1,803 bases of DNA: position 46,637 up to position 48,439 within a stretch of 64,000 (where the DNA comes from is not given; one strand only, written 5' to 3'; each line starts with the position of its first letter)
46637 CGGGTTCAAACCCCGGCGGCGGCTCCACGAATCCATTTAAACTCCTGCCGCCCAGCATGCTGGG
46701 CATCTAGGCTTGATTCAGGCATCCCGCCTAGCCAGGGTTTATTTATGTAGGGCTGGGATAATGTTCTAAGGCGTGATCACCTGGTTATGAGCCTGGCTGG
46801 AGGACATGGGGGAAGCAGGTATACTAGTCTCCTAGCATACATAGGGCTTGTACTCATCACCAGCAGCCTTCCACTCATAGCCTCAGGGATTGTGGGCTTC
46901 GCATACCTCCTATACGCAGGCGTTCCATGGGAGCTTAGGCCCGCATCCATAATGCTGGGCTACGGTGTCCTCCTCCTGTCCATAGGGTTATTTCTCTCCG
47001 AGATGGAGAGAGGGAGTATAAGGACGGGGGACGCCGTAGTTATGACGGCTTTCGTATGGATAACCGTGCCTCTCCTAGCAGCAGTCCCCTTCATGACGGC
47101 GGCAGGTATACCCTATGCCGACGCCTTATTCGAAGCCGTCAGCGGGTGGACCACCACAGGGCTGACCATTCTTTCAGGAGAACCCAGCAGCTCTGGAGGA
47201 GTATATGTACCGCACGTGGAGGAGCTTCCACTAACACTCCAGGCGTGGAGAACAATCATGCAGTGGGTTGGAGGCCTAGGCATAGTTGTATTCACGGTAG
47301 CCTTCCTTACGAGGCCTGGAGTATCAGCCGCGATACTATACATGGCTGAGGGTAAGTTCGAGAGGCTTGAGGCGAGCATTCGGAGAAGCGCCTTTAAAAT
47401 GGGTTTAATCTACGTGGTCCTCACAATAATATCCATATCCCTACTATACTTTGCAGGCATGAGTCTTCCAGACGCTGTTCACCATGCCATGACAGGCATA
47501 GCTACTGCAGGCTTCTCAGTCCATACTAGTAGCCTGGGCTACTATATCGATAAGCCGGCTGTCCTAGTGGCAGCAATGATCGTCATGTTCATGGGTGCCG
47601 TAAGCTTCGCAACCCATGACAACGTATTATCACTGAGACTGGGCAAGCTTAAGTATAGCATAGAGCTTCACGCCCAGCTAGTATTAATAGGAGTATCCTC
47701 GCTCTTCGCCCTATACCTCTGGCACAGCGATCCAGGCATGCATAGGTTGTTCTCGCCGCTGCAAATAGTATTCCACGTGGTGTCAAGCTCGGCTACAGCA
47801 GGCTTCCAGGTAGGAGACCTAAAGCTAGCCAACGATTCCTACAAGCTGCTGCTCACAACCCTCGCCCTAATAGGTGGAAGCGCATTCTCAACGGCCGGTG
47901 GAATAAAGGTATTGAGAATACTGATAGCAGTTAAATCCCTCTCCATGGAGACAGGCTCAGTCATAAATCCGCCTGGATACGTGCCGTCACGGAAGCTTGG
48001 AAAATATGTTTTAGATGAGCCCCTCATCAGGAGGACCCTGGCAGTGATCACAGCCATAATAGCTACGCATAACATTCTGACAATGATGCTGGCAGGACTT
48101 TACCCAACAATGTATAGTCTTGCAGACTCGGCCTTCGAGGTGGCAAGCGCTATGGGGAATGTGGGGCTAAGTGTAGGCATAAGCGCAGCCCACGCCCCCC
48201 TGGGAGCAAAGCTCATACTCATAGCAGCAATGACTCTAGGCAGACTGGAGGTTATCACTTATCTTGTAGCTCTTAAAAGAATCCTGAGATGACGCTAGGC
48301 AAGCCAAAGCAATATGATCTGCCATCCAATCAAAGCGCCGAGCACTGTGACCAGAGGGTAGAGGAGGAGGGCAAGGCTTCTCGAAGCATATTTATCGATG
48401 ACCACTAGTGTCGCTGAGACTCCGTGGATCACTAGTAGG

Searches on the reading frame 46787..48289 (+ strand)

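Call 60: search_protein_families(library=pfam, proteins=[window:46787-48289:+], max_evalue=0.00001)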
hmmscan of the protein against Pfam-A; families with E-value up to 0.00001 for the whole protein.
window:46787-48289:+ (501 aa): 1 family
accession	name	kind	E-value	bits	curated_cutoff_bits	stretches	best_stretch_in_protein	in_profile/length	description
PF02386.22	TrkH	-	2.2e-55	188.5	27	2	326-496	318-490/502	Cation transport protein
